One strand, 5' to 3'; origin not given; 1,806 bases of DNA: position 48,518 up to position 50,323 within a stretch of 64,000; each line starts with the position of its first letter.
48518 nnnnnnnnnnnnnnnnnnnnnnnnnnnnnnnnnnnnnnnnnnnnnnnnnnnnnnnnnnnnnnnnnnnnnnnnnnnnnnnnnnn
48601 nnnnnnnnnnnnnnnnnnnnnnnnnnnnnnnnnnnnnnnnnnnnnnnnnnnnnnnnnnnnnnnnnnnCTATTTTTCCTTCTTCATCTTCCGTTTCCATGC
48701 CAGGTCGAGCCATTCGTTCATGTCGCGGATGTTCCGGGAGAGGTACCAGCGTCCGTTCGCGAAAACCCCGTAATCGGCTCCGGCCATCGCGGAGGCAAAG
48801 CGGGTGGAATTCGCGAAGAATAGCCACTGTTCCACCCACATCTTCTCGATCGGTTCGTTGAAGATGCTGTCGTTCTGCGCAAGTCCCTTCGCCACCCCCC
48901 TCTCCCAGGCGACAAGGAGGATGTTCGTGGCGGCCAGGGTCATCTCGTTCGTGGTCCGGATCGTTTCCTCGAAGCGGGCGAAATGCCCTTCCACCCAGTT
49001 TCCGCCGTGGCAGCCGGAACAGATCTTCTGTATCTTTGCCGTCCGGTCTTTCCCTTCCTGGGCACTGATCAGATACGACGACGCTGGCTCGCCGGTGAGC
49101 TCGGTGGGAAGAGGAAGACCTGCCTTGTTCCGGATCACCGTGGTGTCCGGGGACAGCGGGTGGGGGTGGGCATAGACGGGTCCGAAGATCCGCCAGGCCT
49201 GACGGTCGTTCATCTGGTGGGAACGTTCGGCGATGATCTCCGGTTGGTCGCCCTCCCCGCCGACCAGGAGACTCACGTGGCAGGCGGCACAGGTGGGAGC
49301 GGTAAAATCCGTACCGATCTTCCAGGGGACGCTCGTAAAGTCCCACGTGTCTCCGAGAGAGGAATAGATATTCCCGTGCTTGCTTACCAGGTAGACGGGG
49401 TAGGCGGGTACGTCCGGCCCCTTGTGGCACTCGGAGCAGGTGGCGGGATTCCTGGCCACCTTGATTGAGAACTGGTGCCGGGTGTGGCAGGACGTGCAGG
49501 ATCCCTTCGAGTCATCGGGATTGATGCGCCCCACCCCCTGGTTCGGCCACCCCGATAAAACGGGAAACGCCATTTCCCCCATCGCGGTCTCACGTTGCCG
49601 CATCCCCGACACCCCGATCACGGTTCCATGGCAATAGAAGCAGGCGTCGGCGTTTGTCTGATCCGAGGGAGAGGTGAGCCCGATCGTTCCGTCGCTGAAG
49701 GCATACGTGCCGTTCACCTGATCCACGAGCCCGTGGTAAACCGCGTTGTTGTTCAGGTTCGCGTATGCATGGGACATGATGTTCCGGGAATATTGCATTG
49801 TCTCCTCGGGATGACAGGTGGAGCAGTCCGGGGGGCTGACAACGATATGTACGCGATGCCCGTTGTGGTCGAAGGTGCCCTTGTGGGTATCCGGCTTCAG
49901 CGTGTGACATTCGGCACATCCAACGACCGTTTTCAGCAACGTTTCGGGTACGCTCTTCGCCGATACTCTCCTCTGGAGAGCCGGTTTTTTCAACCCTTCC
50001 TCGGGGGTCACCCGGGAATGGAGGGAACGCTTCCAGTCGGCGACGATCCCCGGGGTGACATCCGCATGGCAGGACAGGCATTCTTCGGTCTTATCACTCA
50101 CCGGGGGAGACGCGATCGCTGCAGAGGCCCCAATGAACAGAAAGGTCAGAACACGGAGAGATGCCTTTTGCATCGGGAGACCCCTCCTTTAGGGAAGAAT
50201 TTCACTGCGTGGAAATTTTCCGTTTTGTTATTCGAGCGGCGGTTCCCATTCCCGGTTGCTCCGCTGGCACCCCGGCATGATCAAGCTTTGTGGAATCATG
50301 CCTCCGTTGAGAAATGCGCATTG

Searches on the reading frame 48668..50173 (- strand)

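Call 29: search_protein_families(library=pfam, proteins=[window:48668-50173:-], max_evalue=0.00001)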
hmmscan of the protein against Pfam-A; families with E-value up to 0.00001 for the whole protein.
window:48668-50173:- (501 aa): 5 families
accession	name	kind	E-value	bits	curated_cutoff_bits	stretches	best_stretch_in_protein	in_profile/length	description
PF13447.11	Multi-haem_cyto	-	1.4e-20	74.1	21.9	1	224-301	96-175/269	Seven times multi-haem cytochrome CxxCH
PF13435.11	Cytochrome_C554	-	1.7e-11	45.3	20.8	0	117-193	2-66/84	Cytochrome c554 and c-prime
PF14522.11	Cytochrome_C7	-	8.2e-11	42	24.8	0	175-251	13-67/67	Cytochrome c7 and related cytochrome c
PF14537.11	Cytochrom_c3_2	-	2.5e-07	31.5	25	0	171-251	22-79/79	Cytochrome c3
PF09699.15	Paired_CXXCH_1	-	3.5e-06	27.1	20.6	0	223-251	6-37/41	Doubled CXXCH motif (Paired_CXXCH_1)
